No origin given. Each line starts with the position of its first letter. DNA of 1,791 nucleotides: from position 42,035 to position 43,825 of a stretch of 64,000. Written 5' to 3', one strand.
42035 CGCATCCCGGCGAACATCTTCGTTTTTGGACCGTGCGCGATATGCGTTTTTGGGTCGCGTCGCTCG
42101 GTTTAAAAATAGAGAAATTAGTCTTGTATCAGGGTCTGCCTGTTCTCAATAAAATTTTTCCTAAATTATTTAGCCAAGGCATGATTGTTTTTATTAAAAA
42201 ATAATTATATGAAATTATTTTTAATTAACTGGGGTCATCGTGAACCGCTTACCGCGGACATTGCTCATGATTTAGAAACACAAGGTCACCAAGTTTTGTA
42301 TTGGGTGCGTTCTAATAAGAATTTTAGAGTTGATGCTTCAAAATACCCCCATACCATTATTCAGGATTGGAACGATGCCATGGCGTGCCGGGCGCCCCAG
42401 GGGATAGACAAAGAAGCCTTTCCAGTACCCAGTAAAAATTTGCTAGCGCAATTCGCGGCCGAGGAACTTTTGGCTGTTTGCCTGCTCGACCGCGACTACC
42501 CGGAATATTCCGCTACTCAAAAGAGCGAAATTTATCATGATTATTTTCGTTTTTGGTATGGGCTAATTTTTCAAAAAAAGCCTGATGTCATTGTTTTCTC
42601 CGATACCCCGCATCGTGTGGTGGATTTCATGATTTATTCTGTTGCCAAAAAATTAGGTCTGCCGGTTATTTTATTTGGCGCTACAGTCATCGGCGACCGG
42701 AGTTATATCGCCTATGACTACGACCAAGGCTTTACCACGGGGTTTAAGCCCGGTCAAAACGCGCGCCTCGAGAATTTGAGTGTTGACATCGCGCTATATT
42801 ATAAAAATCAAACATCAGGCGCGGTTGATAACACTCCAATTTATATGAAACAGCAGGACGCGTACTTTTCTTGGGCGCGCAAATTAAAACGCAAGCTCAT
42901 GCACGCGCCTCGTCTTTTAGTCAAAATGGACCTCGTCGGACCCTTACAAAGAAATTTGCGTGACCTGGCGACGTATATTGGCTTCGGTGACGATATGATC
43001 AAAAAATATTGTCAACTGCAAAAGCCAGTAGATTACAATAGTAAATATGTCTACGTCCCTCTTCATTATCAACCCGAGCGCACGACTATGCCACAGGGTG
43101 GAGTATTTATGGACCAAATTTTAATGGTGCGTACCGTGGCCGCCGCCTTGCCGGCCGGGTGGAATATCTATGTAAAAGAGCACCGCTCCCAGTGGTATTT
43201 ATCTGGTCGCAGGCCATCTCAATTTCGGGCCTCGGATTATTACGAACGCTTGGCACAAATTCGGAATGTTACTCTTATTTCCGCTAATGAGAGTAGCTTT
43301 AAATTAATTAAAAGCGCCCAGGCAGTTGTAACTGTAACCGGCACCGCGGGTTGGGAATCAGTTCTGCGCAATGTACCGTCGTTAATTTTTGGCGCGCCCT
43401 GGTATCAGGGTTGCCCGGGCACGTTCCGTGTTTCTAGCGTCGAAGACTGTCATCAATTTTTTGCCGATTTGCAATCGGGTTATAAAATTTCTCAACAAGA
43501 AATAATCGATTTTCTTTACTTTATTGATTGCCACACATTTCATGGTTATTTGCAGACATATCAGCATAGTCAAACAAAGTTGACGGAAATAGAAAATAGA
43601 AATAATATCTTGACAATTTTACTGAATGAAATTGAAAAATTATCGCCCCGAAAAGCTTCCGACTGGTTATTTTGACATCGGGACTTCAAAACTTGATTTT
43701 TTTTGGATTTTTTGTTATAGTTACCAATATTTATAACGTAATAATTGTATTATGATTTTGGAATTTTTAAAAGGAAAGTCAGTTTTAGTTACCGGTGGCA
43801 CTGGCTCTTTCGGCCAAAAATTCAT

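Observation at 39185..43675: Two large unannotatable proteins bracketing a tandem MetW-like methyltransferase pair, one paralog with a destroyed SAM motif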

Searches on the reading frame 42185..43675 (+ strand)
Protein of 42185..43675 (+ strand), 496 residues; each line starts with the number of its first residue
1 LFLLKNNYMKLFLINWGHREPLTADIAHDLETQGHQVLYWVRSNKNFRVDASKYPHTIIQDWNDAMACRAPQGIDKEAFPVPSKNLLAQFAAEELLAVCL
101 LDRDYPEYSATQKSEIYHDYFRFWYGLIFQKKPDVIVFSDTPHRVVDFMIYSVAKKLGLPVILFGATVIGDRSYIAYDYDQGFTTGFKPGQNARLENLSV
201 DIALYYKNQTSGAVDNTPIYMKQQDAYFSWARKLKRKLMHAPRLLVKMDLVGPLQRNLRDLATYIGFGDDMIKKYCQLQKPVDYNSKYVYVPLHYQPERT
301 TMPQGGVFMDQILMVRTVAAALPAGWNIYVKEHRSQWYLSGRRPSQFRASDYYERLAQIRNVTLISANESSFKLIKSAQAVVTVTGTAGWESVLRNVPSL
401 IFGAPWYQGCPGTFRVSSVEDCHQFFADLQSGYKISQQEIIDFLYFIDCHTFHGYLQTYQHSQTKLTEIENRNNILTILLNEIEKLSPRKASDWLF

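Call 4: search_protein_families(library=pfam, proteins=[window:42185-43675:+], max_evalue=0.01)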
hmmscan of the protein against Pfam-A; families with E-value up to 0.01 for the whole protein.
window:42185-43675:+ (496 aa): 1 family
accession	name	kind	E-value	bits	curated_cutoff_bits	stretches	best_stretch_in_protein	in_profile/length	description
PF05159.20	Capsule_synth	-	1.3e-07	31.9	20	1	314-409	176-268/310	Capsule polysaccharide biosynthesis protein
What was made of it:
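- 42209..43675 (+): ORF-B: Capsule_synth (PF05159)-type GT-B-like transferase, probable CMP-pseudaminic acid transferase. PF05159 scores 31.9 bits against a cut-off of 20 (call 4).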

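Call 5: search_protein_families(library=ncbifam, proteins=[window:42185-43675:+], max_evalue=0.01)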
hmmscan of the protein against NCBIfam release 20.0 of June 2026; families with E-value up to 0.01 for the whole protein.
window:42185-43675:+ (496 aa): 0 families

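Call 11: search_solved_structures(query=window:42185-43675:+, max_evalue=10)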
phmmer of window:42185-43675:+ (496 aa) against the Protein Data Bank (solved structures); distinct sequences matched with E-value up to 10: 4.
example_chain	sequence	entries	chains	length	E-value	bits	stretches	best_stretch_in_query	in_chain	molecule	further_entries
8fuw_A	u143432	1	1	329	0.0015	20.7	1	348-409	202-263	Capsule polysaccharide export protein KpsC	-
8fux_A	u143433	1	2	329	0.0015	20.7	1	348-409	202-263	Capsule polysaccharide export protein KpsC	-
6mgc_A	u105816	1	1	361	0.0017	20.5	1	348-409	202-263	Capsule polysaccharide export protein KpsC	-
6mgd_A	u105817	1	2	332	0.91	11.5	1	362-411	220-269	Capsular polysaccharide export system protein KpsC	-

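Call 16: find_homologous_proteins(query=window:42209-43675:+)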
Query window:42209-43675:+ (488 aa): 471 proteins with E <= 0.001 among 8000 candidates; the best 120 are listed.
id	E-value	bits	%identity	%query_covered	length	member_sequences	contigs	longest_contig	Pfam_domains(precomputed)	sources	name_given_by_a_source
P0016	0.0e+0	1144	100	100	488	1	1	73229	PF05159.21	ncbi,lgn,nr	ncbi:MAG: hypothetical protein Q7K39_05085 [Candidatus Magasanikbacteria bacterium]|nr:hypothetical 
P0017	8.7e-214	729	63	98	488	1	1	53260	-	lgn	-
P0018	3.0e-169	582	52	98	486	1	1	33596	PF05159.21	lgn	-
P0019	6.6e-108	380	38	98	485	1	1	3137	PF05159.21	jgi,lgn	-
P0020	1.8e-102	362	38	98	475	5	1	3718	PF05159.21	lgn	-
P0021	9.5e-102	360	36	98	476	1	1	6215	-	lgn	-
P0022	7.0e-101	357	38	98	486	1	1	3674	-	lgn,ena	-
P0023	1.1e-100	356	37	99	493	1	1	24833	PF05159.21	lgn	-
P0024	5.7e-100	354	36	98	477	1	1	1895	PF05159.21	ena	-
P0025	2.2e-99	352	36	98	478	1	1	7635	PF05159.21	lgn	-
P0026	5.3e-99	350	36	98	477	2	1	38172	PF05159.21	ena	-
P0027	3.8e-98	348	34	98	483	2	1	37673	PF05159.21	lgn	-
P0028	5.0e-97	344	35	98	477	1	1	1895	PF05159.21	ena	-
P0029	2.2e-96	342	35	98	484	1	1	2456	PF05159.21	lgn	-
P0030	2.8e-96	341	37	97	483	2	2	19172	PF05159.21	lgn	-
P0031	2.9e-95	338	35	98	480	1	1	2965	PF05159.21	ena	-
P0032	8.7e-95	337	36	93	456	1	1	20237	PF05159.21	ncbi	-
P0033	1.5e-94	336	36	98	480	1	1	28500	PF05159.21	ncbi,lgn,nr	ncbi:MAG: hypothetical protein PHP03_03080 [Candidatus Pacebacteria bacterium]|nr:hypothetical prote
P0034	1.8e-94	336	35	98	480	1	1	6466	PF05159.21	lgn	-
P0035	2.4e-94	335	37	97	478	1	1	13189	PF05159.21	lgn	-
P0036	8.7e-94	333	37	98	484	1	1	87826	PF05159.21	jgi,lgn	-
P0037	1.1e-93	333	36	98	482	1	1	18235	PF05159.21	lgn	-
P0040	8.2e-92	327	36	99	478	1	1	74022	PF05159.21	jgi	jgi:hypothetical protein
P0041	1.1e-91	326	35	98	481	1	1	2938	PF05159.21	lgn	-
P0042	1.7e-90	322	34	97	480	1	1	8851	PF05159.21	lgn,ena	-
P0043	3.9e-90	321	34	98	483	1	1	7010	PF05159.21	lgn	-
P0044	6.6e-90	320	34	98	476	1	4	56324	PF05159.21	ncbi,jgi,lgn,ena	-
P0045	1.8e-89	319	35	98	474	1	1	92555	PF05159.21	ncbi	-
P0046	2.2e-89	319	36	98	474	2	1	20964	PF05159.21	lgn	-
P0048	2.9e-89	318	33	97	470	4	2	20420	PF05159.21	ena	-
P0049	3.5e-89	318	35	98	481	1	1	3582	PF05159.21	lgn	-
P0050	3.6e-89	318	34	98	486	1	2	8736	PF05159.21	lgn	-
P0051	4.1e-89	318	35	98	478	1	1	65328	PF05159.21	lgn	-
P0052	6.6e-89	317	34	98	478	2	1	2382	PF05159.21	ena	-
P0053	1.1e-88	316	35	98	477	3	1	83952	PF05159.21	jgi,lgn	jgi:hypothetical protein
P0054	1.1e-88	316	34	98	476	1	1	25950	PF05159.21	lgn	-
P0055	1.1e-88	316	35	95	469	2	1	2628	PF05159.21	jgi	-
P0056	1.2e-88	316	33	98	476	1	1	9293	PF05159.21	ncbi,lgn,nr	ncbi:MAG: hypothetical protein Q7R64_00375 [bacterium]|nr:hypothetical protein [bacterium]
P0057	1.6e-88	316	36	96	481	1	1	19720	PF05159.21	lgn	-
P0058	4.1e-88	315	36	97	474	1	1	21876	PF05159.21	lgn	-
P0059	4.4e-88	314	34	98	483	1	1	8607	PF05159.21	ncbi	-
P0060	6.0e-88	314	36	95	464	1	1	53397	PF05159.21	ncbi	-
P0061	7.4e-88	314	33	95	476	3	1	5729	PF05159.21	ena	-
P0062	1.2e-87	313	34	98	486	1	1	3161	PF05159.21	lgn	-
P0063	1.7e-87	313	34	98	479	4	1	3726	PF05159.21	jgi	-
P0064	2.6e-87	312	34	99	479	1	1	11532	PF05159.21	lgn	-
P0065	3.8e-87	311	34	98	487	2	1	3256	PF05159.21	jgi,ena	-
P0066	1.3e-86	310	34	97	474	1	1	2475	PF05159.21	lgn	-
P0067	1.4e-86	309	34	95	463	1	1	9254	PF05159.21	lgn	-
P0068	2.7e-86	309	34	99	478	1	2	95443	PF05159.21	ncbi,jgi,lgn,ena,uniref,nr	ncbi:MAG: hypothetical protein COU35_03950 [Candidatus Magasanikbacteria bacterium CG10_big_fil_rev_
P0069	3.9e-86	308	34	97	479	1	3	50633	PF05159.21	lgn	-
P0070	5.6e-86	307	35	97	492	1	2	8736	PF05159.21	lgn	-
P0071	6.1e-86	307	33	98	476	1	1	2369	PF05159.21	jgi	jgi:hypothetical protein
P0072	9.8e-86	307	34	98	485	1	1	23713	PF05159.21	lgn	-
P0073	2.7e-85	305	33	95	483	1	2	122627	PF05159.21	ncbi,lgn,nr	ncbi:MAG: hypothetical protein HYT28_00130 [Parcubacteria group bacterium]|nr:hypothetical protein [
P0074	3.1e-85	305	34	98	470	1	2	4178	PF05159.21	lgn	-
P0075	5.5e-85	304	33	97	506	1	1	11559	PF05159.21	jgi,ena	-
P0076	6.7e-85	304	34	98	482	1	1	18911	PF05159.21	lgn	-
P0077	7.8e-85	304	33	98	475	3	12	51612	PF05159.21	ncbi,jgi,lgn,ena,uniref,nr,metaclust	ncbi:MAG: capsular polysaccharide biosynthesis protein [Parcubacteria group bacterium GW2011_GWC2_42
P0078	7.9e-85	304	33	95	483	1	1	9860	PF05159.21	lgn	-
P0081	4.2e-84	301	35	98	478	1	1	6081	PF05159.21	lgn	-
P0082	5.4e-84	301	34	92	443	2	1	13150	PF05159.21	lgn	-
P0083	6.1e-84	301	34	98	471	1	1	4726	PF05159.21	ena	-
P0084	1.6e-83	299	33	95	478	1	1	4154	PF05159.21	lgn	-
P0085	1.6e-83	299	33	98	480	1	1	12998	PF05159.21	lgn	-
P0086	2.7e-83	299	35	98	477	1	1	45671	PF05159.21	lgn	-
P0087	3.9e-83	298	32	95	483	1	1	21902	PF05159.21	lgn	-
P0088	4.4e-83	298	35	98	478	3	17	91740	PF05159.21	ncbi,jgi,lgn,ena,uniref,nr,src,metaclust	ncbi:hypothetical protein A2662_02645 [Candidatus Giovannonibacteria bacterium RIFCSPHIGHO2_01_FULL_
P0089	5.1e-83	298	35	97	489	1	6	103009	PF05159.21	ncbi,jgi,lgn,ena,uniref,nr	ncbi:MAG: hypothetical protein COV91_00845 [Candidatus Taylorbacteria bacterium CG11_big_fil_rev_8_2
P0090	5.7e-83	298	35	97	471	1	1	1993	PF05159.21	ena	-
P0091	6.0e-83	298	35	98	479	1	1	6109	PF05159.21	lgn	-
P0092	6.8e-83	297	35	98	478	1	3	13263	PF05159.21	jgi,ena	-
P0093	1.2e-82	297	34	98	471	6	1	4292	PF05159.21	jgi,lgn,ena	-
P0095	3.5e-82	295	35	97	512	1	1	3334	PF05159.21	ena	-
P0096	4.2e-82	295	33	98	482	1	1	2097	PF05159.21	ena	-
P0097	6.3e-82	294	35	98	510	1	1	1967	PF05159.21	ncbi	-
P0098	7.1e-82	294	34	98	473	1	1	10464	PF05159.21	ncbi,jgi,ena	ncbi:MAG: hypothetical protein WCV41_01185 [Patescibacteria group bacterium]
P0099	1.4e-81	293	35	92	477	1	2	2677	PF05159.21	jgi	jgi:hypothetical protein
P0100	1.5e-81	293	34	91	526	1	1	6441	PF05159.21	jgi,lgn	-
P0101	1.5e-81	293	32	98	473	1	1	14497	PF05159.21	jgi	jgi:hypothetical protein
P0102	1.6e-81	293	32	93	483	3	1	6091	PF05159.21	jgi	jgi:hypothetical protein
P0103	3.0e-81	292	33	98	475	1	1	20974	PF05159.21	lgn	-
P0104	3.5e-81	292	32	98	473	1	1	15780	PF05159.21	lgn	-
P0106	6.0e-81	291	35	92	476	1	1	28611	PF05159.21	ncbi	-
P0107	7.7e-81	291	34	97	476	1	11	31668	PF05159.21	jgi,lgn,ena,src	-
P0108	1.9e-80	289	32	97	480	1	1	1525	PF05159.21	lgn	-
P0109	4.1e-80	288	33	97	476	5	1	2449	PF05159.21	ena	-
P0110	7.0e-80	287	34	92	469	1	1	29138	PF05159.21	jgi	jgi:hypothetical protein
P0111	7.4e-80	287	33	98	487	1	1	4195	PF05159.21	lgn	-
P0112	9.3e-80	287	33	96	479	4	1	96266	PF05159.21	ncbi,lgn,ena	ncbi:MAG: hypothetical protein WC430_02355 [Patescibacteria group bacterium]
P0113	1.1e-79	287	33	98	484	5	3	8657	PF05159.21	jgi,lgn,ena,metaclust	metaclust:\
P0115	1.9e-79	286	32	98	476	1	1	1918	PF05159.21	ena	-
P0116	2.1e-79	286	33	97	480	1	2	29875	PF05159.21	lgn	-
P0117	2.7e-79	285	35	93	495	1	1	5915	PF05159.21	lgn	-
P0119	3.8e-79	285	33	92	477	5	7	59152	PF05159.21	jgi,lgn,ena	-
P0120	4.2e-79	285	33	94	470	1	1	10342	PF05159.21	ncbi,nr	ncbi:MAG: hypothetical protein Q7S05_04800 [bacterium]|nr:hypothetical protein [bacterium]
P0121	4.7e-79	285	32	98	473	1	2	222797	PF05159.21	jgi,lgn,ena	-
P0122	5.9e-79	284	31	97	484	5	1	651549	-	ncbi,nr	ncbi:MAG: hypothetical protein HYW15_01765 [Candidatus Giovannonibacteria bacterium]|nr:MAG: hypothe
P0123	6.3e-79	284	33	99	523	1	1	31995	PF05159.21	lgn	-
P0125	8.9e-79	284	33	98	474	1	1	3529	PF05159.21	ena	-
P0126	2.0e-78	283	33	97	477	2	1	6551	PF05159.21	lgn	-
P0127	2.2e-78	282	32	98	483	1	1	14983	PF05159.21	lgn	-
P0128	2.3e-78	282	34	95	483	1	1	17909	PF05159.21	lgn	-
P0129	2.6e-78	282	34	93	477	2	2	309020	-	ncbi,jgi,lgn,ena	-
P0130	4.5e-78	281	34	92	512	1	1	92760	PF05159.21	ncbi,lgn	-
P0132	4.6e-78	281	33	98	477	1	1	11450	PF05159.21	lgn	-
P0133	6.3e-78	281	32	95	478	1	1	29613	PF05159.21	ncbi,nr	ncbi:MAG: hypothetical protein HY226_03100 [Candidatus Vogelbacteria bacterium]|nr:hypothetical prot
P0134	9.1e-78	280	31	96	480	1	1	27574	PF05159.21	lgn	-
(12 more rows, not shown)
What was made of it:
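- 42209..43675 (+): More than 471 homologs were found, mostly from Patescibacteria (call 16).
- On Pfam PF05159 Capsule_synth / KpsC-KpsS superfamily (ORF-B): Most of the 120 listed homologs carry a precomputed PF05159 hit (call 16).
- Checked: MT1 is 40755-41480 (241 aa), MT2 is 41488-42204 (238 aa), and ORF-B is 42209-43675 (488 aa, equal to P0016; call 16).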

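Call 35: find_encoding_contigs(protein=P0017, flank=10000, max_places=1)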
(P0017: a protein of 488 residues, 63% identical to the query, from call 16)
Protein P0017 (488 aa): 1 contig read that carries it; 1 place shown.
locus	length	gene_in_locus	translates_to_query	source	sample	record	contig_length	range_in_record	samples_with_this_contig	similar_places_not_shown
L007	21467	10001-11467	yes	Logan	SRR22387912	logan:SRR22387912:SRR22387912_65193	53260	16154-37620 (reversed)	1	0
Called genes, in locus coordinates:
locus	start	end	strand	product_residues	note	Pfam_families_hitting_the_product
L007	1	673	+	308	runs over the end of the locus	-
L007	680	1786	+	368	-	PF13439:Glyco_transf_4, PF13579:Glyco_trans_4_4 (weak), PF20706:GT4-conflict, PF00534:Glycos_transf_1, PF13692:Glyco_trans_1_4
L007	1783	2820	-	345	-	PF01522:Polysacc_deac_1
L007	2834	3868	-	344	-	PF02388:FemAB (faint)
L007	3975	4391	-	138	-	PF13847:Methyltransf_31, PF08241:Methyltransf_11, PF08242:Methyltransf_12, PF13649:Methyltransf_25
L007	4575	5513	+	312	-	-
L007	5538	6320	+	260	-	PF02348:CTP_transf_3, PF12804:NTP_transf_3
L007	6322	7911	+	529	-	-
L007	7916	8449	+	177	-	PF08282:Hydrolase_3 (faint)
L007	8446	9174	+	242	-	PF13489:Methyltransf_23, PF07021:MetW, PF13847:Methyltransf_31, PF08241:Methyltransf_11, PF08242:Methyltransf_12, PF13649:Methyltransf_25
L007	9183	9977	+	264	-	PF01135:PCMT (weak), PF02475:TRM5-TYW2_MTfase (weak), PF05050:Methyltransf_21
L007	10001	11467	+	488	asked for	-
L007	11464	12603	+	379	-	PF04230:PS_pyruv_trans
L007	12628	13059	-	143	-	PF07883:Cupin_2 (faint)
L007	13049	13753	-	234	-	PF02348:CTP_transf_3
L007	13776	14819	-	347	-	PF03102:NeuB, PF08666:SAF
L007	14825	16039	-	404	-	-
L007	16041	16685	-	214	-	PF00117:GATase, PF07685:GATase_3 (weak), PF01174:SNO (faint), PF07722:Peptidase_C26 (faint)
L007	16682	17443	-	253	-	PF00977:His_biosynth, PF01116:F_bP_aldolase (faint), PF01207:Dus (weak), PF03060:NMO (faint)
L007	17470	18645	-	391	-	PF04464:Glyphos_transf (weak)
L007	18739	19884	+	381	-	PF02350:Epimerase_2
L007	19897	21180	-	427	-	PF01943:Polysacc_synt, PF13440:Polysacc_synt_3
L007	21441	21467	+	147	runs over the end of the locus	-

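Call 36: find_encoding_contigs(protein=P0018, flank=10000, max_places=1)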
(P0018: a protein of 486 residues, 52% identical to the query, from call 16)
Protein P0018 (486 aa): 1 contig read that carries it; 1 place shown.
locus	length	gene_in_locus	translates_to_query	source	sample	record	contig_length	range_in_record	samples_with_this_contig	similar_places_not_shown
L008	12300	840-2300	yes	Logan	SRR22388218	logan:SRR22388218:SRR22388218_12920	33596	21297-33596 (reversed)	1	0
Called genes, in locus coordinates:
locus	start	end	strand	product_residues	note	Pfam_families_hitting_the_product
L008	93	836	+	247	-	PF13489:Methyltransf_23, PF07021:MetW, PF13847:Methyltransf_31 (weak), PF08241:Methyltransf_11, PF08242:Methyltransf_12, PF13649:Methyltransf_25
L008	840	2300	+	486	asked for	PF05159:Capsule_synth (weak)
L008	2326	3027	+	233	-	PF02348:CTP_transf_3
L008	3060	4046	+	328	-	PF00106:adh_short, PF01370:Epimerase, PF02719:Polysacc_synt_2, PF04321:RmlD_sub_bind, PF08659:KR, PF01073:3Beta_HSD, PF07993:NAD_binding_4, PF13460:NAD_binding_10, +2 more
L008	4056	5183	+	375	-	PF00155:Aminotran_1_2, PF01041:DegT_DnrJ_EryC1, PF01212:Beta_elim_lyase, PF00266:Aminotran_5, PF01053:Cys_Met_Meta_PP (weak)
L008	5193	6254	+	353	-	PF03102:NeuB, PF08666:SAF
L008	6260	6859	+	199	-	PF02698:DUF218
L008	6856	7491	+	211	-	PF00551:Formyl_trans_N (weak)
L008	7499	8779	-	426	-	PF01943:Polysacc_synt, PF13440:Polysacc_synt_3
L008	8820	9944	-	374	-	PF13439:Glyco_transf_4, PF00534:Glycos_transf_1, PF13692:Glyco_trans_1_4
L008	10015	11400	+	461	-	PF03721:UDPG_MGDP_dh_N, PF00984:UDPG_MGDP_dh, PF03720:UDPG_MGDP_dh_C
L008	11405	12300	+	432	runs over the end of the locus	PF03721:UDPG_MGDP_dh_N, PF00984:UDPG_MGDP_dh, PF03720:UDPG_MGDP_dh_C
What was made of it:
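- MT2's own orthologs travel with ORF-B and without any MT1-type gene (calls 35, 36).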

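Call 45: search_solved_structures(query=A4, max_evalue=1, show_alignments=1)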
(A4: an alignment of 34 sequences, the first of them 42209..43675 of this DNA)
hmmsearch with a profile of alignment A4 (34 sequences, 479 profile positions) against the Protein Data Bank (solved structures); distinct sequences matched with E-value up to 1: 12.
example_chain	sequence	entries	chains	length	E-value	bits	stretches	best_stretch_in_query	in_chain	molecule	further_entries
8fuw_A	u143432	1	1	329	1.2e-08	37.5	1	329-400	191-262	Capsule polysaccharide export protein KpsC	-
8fux_A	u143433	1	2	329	1.3e-08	37.4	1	329-400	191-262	Capsule polysaccharide export protein KpsC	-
6mgc_A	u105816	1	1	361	1.5e-08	37.2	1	329-400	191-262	Capsule polysaccharide export protein KpsC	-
6mgb_A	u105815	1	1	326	1.2e-05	27.6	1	319-400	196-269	Capsular polysaccharide export system protein KpsC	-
6mgd_A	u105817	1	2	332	0.011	17.8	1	357-401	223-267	Capsular polysaccharide export system protein KpsC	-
5wwl_N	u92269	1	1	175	0.081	15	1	228-279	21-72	Kinetochore protein nnf1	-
9ftd_A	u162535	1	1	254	0.17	13.9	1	190-272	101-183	BmGPI12, BMN1 family, BMN1-9, BmSA1 orthologue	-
8csb_A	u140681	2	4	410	0.26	13.3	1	354-402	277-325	N-acetyl glucosaminyl transferase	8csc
8cse_A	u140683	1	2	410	0.26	13.3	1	354-402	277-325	N-acetyl glucosaminyl transferase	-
5fa0_A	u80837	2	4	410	0.26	13.3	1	354-402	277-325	Putative N-acetyl glucosaminyl transferase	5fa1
8csd_A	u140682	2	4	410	0.27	13.3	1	354-402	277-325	N-acetyl glucosaminyl transferase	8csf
1jig_A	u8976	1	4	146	0.61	12.1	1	306-347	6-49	Dlp-2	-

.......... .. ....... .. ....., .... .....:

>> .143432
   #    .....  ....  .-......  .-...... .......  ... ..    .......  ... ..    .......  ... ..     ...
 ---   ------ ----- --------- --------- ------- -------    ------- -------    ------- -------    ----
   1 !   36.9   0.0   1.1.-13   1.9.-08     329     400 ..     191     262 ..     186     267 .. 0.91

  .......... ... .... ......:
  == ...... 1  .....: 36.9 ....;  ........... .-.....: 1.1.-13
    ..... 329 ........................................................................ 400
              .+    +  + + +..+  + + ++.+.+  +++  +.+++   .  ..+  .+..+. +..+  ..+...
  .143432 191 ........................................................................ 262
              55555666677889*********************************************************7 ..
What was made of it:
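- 42209..43675 (+): The family profile hits KpsC 8fuw/6mgc at E 1.2e-8 and WbbB at 0.26 (call 45).
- On Pfam PF05159 Capsule_synth / KpsC-KpsS superfamily (ORF-B): WbbB 5fa0 scores only 0.26 (call 45).
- Its profile finds KpsC (call 45).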

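Call 51: predict_structure(alignment_id=A4)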
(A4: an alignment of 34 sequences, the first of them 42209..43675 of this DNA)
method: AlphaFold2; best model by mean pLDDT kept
length: 488 residues; sequences in the alignment: 34
mean_pLDDT: 92.1   pTM: 0.90
mean pLDDT of the five models: 92.1, 91.9, 91.9, 91.1, 90.4
residues with pLDDT >= 90: 375; 70-90: 101; 50-70: 10; < 50: 2
segments of 3 or more residues with pLDDT < 50: none
pLDDT, mean of each block of 10 residues (from residue 1): 93 88 95 92 90 94 93 94 94 91 95 96 96 93 96 95 96 92 92 96 84 86 85 76 77 83 95 98 94 90 97 98 94 89 97 97 95 96 96 96 96 98 96 97 94 92 97 90 52
secondary structure, 60 per line:
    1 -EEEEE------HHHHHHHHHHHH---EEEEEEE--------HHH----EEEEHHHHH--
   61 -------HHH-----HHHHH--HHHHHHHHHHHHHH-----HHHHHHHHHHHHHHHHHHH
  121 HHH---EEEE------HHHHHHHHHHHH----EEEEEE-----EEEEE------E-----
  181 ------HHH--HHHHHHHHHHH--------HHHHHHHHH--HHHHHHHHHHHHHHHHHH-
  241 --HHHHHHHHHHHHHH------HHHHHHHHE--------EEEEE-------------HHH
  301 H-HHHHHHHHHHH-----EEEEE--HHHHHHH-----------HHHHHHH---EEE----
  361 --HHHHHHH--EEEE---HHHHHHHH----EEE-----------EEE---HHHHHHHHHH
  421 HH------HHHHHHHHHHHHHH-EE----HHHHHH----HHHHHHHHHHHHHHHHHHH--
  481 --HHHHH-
elements in order: E2-6 H13-24 E28-34 E50-53 H54-58 H76-80 H83-96 H102-123 E127-130 H137-148 E153-158 E164-168 H192-202 H211-219 H222-239 H243-256 H263-270 E280-284 H298-301 H303-313 E319-323 H326-332 H344-350 E354-356 H363-369 E372-375 H379-386 E391-393 E405-407 H411-422 H429-442 H450-455 H460-478 H483-487
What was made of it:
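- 42209..43675 (+): The AF2 model has pLDDT 92.1 (call 51).
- On Pfam PF05159 Capsule_synth / KpsC-KpsS superfamily (ORF-B): The AF2 model has pLDDT 92.1 and pTM 0.90 (call 51).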
